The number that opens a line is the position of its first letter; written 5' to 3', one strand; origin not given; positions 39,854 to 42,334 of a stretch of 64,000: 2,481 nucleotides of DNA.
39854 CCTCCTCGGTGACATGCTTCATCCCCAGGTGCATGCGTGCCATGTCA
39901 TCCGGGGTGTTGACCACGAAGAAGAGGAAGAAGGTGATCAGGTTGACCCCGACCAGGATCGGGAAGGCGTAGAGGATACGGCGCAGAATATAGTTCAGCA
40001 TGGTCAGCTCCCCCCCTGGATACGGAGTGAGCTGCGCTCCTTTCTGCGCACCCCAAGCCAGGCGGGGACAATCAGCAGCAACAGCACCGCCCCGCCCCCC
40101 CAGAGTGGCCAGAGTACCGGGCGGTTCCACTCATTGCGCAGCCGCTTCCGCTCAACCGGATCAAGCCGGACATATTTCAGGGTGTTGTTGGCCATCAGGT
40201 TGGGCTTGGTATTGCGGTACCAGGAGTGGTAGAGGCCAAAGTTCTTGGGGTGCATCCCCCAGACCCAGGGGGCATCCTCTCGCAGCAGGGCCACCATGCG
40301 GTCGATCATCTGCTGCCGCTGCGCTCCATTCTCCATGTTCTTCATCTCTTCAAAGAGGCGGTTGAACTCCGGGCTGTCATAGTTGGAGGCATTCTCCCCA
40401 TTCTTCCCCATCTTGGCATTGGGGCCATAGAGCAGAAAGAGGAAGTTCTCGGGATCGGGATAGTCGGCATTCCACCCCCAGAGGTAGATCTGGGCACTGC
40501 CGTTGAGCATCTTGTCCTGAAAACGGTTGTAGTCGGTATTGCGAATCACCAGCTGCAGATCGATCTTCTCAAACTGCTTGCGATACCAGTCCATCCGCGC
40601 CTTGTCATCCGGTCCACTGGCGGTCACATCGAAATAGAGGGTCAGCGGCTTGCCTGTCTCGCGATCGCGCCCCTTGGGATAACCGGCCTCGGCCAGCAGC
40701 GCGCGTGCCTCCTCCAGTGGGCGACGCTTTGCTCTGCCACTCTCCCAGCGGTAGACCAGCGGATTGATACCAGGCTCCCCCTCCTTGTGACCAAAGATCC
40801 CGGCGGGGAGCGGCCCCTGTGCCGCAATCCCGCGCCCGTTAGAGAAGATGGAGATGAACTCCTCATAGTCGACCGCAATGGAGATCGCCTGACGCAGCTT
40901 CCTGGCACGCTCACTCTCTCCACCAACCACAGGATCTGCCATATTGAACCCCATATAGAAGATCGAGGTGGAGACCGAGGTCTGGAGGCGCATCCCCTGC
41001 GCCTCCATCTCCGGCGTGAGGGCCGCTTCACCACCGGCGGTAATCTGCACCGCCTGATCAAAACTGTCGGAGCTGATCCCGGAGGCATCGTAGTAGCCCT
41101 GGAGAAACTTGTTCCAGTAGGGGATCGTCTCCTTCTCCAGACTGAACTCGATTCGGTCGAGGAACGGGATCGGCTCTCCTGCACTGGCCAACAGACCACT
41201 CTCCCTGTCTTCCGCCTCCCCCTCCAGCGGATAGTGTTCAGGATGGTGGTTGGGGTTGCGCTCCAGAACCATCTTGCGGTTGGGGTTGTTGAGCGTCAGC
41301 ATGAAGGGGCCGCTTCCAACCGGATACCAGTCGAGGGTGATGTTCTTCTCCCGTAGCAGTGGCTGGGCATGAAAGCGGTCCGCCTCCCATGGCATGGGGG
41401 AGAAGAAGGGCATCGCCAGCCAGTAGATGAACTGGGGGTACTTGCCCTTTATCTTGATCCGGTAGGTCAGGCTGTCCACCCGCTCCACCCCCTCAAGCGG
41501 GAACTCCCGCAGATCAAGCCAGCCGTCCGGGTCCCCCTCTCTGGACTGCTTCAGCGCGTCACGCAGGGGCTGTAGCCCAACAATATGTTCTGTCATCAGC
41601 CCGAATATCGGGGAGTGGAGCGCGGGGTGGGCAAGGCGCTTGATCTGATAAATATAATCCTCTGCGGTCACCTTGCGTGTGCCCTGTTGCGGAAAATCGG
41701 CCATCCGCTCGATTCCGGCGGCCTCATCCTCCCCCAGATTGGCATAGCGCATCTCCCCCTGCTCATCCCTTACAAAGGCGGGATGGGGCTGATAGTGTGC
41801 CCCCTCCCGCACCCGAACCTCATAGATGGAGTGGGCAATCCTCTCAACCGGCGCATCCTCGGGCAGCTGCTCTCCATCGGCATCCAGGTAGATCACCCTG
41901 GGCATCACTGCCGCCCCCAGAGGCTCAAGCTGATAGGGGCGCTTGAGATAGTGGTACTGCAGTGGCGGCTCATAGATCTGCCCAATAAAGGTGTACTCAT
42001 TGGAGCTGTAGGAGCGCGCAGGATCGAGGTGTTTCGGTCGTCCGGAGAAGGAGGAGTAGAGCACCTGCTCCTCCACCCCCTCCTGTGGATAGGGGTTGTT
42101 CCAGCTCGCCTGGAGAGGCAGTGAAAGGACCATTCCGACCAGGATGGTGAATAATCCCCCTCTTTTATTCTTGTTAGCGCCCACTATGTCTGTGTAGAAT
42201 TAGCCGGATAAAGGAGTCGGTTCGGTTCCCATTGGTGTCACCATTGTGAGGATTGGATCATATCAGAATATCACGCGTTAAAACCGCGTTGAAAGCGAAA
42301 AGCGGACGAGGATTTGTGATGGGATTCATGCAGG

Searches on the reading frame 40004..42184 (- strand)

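Call 78: search_protein_families(library=pfam, proteins=[window:40004-42184:-], max_evalue=0.00001)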
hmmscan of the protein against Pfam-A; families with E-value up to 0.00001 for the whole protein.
window:40004-42184:- (726 aa): 1 family
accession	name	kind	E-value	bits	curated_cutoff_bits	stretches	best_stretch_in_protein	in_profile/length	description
PF00496.27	SBP_bac_5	-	1.2e-48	166.5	32.4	1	170-591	33-366/368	Bacterial extracellular solute-binding proteins, family 5 Middle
